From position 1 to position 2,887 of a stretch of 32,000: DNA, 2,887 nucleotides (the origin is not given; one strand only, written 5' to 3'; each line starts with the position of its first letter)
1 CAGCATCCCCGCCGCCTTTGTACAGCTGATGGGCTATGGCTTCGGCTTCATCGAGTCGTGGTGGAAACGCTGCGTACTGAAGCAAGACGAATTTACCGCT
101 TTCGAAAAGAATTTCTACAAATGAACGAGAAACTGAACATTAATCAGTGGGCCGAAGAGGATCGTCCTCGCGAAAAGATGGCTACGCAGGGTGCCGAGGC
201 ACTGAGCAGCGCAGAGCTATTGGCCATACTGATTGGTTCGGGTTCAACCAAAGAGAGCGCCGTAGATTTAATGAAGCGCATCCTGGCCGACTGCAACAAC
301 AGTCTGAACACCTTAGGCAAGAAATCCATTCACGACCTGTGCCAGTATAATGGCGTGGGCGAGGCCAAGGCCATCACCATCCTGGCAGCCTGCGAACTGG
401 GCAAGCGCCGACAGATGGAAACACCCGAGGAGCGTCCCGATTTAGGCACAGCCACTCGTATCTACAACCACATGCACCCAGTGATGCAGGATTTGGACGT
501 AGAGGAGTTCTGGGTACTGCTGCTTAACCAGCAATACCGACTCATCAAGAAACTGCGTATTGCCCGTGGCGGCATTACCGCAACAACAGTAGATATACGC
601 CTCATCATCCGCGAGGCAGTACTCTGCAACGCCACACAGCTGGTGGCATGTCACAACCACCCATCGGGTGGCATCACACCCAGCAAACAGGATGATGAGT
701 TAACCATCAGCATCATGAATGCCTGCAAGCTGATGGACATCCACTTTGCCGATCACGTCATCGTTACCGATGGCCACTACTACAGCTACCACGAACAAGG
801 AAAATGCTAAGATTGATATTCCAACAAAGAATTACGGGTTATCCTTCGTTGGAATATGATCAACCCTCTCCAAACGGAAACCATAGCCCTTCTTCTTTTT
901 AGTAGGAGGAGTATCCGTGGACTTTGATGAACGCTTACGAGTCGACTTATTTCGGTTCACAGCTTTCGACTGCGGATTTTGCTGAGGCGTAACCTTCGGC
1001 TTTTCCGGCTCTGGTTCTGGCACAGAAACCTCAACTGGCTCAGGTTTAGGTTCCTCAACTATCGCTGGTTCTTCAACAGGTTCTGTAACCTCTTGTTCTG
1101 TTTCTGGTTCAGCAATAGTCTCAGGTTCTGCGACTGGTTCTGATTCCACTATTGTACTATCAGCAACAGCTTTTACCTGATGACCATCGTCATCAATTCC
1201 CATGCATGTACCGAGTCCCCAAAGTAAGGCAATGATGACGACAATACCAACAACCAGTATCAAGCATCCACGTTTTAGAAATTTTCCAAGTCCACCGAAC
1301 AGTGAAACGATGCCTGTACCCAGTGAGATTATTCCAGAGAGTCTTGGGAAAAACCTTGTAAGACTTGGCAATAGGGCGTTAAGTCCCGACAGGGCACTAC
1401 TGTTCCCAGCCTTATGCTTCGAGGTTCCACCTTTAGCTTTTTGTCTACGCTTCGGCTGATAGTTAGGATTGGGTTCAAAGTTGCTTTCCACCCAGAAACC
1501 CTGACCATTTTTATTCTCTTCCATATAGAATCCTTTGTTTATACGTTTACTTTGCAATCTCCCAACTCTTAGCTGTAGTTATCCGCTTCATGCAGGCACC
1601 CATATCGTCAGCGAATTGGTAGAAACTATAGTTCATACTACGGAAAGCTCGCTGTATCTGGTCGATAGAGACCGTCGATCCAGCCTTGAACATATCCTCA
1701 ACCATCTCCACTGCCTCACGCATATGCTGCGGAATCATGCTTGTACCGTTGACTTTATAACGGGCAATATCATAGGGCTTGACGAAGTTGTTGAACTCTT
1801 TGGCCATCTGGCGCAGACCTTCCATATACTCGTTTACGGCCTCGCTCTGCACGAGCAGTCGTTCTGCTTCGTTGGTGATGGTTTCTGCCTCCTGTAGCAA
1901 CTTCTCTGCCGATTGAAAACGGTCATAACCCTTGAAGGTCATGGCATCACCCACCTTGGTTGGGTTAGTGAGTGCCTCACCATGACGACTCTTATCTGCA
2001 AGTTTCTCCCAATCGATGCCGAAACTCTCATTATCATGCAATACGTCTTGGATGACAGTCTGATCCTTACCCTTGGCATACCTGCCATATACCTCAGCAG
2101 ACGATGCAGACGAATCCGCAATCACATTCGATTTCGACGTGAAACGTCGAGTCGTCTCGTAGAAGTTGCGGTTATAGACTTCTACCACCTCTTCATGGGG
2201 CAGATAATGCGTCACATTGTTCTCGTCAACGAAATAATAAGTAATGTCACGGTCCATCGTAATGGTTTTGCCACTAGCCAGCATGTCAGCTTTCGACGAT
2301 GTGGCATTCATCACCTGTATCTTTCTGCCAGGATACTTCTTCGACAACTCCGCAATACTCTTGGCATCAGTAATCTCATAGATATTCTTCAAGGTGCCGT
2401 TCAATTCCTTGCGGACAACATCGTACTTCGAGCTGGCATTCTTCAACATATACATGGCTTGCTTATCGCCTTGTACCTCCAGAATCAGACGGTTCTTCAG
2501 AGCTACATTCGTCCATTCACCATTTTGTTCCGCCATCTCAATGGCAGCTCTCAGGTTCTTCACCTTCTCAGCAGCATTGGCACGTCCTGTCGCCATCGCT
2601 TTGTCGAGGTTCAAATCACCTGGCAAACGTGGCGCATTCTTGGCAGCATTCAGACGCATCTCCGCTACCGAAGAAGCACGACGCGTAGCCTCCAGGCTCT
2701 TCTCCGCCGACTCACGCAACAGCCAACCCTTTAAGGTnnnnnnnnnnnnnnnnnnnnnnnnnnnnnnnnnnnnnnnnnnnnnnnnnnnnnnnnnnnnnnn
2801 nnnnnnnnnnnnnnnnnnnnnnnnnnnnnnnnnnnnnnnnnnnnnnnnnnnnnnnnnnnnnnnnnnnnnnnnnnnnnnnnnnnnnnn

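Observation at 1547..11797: Two divergent paralogues of a ~1300-aa single-pass membrane protein with no recognisable enzymatic family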

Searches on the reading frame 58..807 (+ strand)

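Call 13: search_protein_families(library=pfam, proteins=[window:58-807:+], max_evalue=0.1)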
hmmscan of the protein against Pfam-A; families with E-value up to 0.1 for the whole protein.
window:58-807:+ (250 aa): 2 families
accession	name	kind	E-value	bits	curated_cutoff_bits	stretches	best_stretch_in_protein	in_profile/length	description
PF04002.20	RadC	-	5.8e-39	133.2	22.1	1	132-248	4-120/121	RadC-like JAB domain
PF20582.4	UPF0758_N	-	2.9e-29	101.4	27.1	1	28-106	1-77/77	UPF0758 N-terminal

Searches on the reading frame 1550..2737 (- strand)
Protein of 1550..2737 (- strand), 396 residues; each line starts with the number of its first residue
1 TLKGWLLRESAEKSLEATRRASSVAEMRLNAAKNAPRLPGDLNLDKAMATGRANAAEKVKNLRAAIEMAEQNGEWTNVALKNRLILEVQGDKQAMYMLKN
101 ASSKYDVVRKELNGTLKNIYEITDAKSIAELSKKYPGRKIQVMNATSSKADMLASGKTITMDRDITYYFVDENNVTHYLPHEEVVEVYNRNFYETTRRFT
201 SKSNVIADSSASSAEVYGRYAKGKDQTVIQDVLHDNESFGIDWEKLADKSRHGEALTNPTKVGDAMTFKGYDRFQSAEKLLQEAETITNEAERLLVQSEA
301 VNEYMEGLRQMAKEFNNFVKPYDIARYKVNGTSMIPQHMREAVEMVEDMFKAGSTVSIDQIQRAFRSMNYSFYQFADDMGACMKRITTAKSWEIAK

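Call 47: search_protein_families(library=pfam, proteins=[window:1550-2737:-], max_evalue=10)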
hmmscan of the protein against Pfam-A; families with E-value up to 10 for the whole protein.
window:1550-2737:- (396 aa): 8 families
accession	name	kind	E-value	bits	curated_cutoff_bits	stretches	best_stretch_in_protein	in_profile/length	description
PF00669.25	Flagellin_N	-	0.018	15.5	26.6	1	269-333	66-132/139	Bacterial flagellin N-terminal helical region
PF08156.18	NOP5NT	-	0.022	15.6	27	1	245-288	20-64/66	NOP5NT (NUC127) domain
PF19269.4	Anticodon_2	-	0.06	14.2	23.6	1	283-367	5-92/141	Anticodon binding domain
PF01025.24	GrpE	-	0.06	13.5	25.8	1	277-355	64-140/165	GrpE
PF12631.12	MnmE_helical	-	0.061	13.9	40.1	1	274-330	61-97/211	MnmE helical domain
PF15830.10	DUF4712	-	0.093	12.7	27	1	171-234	74-137/254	Domain of unknown function (DUF4712)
PF04170.18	NlpE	-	0.35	12.2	22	0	67-101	37-71/86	NlpE N-terminal domain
PF24116.1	DUF7390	-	0.45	11.3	28.4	1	166-198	32-66/118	Domain of unknown function (DUF7390)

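Call 50: predict_structure(alignment_id=A2)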
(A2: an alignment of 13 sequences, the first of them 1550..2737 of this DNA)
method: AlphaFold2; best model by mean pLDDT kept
length: 396 residues; sequences in the alignment: 13
mean_pLDDT: 88.3   pTM: 0.83
mean pLDDT of the five models: 88.3, 86.9, 86.8, 86.5, 84.5
residues with pLDDT >= 90: 254; 70-90: 113; 50-70: 15; < 50: 14
segments of 3 or more residues with pLDDT < 50: 204-211, 391-396
pLDDT, mean of each block of 10 residues (from residue 1): 62 84 94 86 87 95 97 93 94 90 93 94 96 94 78 88 89 92 93 92 51 79 88 85 88 91 95 95 95 94 93 94 86 90 94 86 93 96 87 42
secondary structure, 60 per line:
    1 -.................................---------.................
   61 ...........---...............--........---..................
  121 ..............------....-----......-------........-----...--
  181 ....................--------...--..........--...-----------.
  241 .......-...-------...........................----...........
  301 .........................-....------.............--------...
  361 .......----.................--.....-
elements in order: H2-34 H44-71 H75-89 H92-99 H103-134 E141-144 H150-155 E163-170 E176-178 H181-200 H214-223 E226-228 H240-247 H259-285 H290-325 H327-330 H337-349 H358-367 H372-388 H391-395

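Call 52: fold_search(model_id=the predicted structure, library=pdb)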
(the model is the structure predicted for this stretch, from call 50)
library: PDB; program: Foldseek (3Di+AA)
matches with E <= 10: 360; with E <= 0.001: 0
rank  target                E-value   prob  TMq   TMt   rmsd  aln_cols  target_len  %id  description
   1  5k7v_A                5.6e-02  0.51  0.15  0.19  22.8       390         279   11  Computational Design of Self-Assembling Cyclic Protein Homooligomers (released 2017-04-12)
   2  9dze_a                9.0e-02  0.44  0.16  0.21  24.3       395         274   10  Computationally Designed Bifaceted Protein Nanomaterial pD5-14 (released 2024-10-30)
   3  8ga7                  1.8e-01  0.35  0.18  0.15  24.5       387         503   14  Geometrically programmable nanomaterial construction using regularized protein building blocks (released 2024-03-13)
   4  6vfk_B                2.3e-01  0.23  0.15  0.19  22.9       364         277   12  De novo designed tetrahedral nanoparticle T33_dn10 displaying 4 copies of BG505-SOSIP trimer on the surface (released 2020-07-22)
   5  9dze_A                2.9e-01  0.15  0.13  0.15  25.3       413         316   11  Computationally Designed Bifaceted Protein Nanomaterial pD5-14 (released 2024-10-30)
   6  9dze_f                2.9e-01  0.12  0.14  0.15  23.8       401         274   11  Computationally Designed Bifaceted Protein Nanomaterial pD5-14 (released 2024-10-30)
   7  4ecg                  3.0e-01  0.38  0.25  0.26  19.2       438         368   10  Crystal structure of a putative iron-regulated protein A precursor (BDI_2603) from Parabacteroides distasonis ATCC 8503  (released 2012-04-11)
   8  8xwn_R                3.7e-01  0.18  0.16  0.19  22.5       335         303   11  Structure of CXCR2 bound to CXCL8 (Ligand-receptor focused map) (released 2025-01-15)
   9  8xvu_R                3.9e-01  0.15  0.15  0.19  22.6       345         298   10  Structure of CXCR2 bound to CXCL2 (Ligand-receptor focused map) (released 2025-01-15)
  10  8xws_C                4.6e-01  0.15  0.16  0.19  22.4       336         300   10  Structure of CXCR2 bound to CXCL5 (Ligand-receptor focused map) (released 2025-01-15)
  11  5dac_A                5.0e-01  0.38  0.16  0.15  20.8       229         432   15  ATP-gamma-S bound Rad50 from Chaetomium thermophilum in complex with DNA (released 2016-03-02)
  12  6h2f_A                5.0e-01  0.12  0.14  0.16  38.9       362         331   12  Structure of the pre-pore AhlB of the tripartite alpha-pore forming toxin, AHL, from Aeromonas hydrophila. (released 2019-07-10)
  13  6w2y_A                5.7e-01  0.14  0.13  0.09  21.6       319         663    8  CryoEM Structure of GABAB1b Homodimer (released 2020-07-01)
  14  7ue2_A                6.0e-01  0.15  0.16  0.19  24.7       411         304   12  Crystal structure of designed helical repeat protein RPB_PLP3_R6 bound to PLPx6 peptide (released 2023-03-29)
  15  5xns_A                6.2e-01  0.38  0.17  0.17  22.5       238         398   11  Crystal structure of the Smc head domain with an extended coiled coil bound to the C-terminal domain of ScpA derived f (released 2017-08-02)
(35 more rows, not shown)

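Call 63: fold_search(model_id=the predicted structure, library=viral)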
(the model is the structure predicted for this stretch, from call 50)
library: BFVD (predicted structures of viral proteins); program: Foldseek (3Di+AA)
matches with E <= 10: 237; with E <= 0.001: 0
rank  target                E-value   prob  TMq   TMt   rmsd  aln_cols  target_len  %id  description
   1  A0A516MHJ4            6.0e-03  0.23  0.10  0.07  29.3       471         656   11  (no name in the UniProt tables at hand)
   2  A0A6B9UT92            2.4e-01  0.11  0.14  0.12  24.1       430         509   10  (no name in the UniProt tables at hand)
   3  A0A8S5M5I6            2.5e-01  0.07  0.10  0.09  34.0       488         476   10  Uncharacterized protein [Podoviridae sp. ctaNW81]
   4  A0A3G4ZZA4            3.1e-01  0.14  0.15  0.17  21.8       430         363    7  Uncharacterized protein [Gaeavirus sp.]
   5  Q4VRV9                3.3e-01  0.13  0.17  0.14  26.8       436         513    8  Putative glycoprotein [Cyprinid herpesvirus 3]
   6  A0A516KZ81            4.4e-01  0.13  0.16  0.11  22.4       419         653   11  (no name in the UniProt tables at hand)
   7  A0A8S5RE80            4.6e-01  0.08  0.13  0.11  18.1       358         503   14  Uncharacterized protein [virus sp. ctx9V1]
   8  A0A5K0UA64            5.2e-01  0.08  0.12  0.05  23.9       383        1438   11  Cullin family profile domain-containing protein [Yasminevirus sp. GU-2018]
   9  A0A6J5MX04            5.2e-01  0.06  0.10  0.10  34.8       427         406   10  Intramolecular chaperone auto-processing domain containing protein [uncultured Caudovirales phage]
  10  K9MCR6                5.7e-01  0.13  0.16  0.19  24.1       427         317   10  (no name in the UniProt tables at hand)
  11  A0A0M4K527            6.5e-01  0.11  0.17  0.13  25.2       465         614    9  (no name in the UniProt tables at hand)
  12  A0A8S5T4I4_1          8.1e-01  0.16  0.22  0.08  32.3       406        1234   10  Tape measure protein N-terminal domain-containing protein [Siphoviridae sp. ctn8e14]
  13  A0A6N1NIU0            8.1e-01  0.05  0.12  0.08  23.9       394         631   11  Putative acyl-CoA oxidase [Tupanvirus deep ocean]
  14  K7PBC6                8.4e-01  0.10  0.14  0.07  33.4       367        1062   10  Protein ORF43 [Cyprinid herpesvirus 1]
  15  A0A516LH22            8.4e-01  0.07  0.13  0.08  24.1       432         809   10  (no name in the UniProt tables at hand)
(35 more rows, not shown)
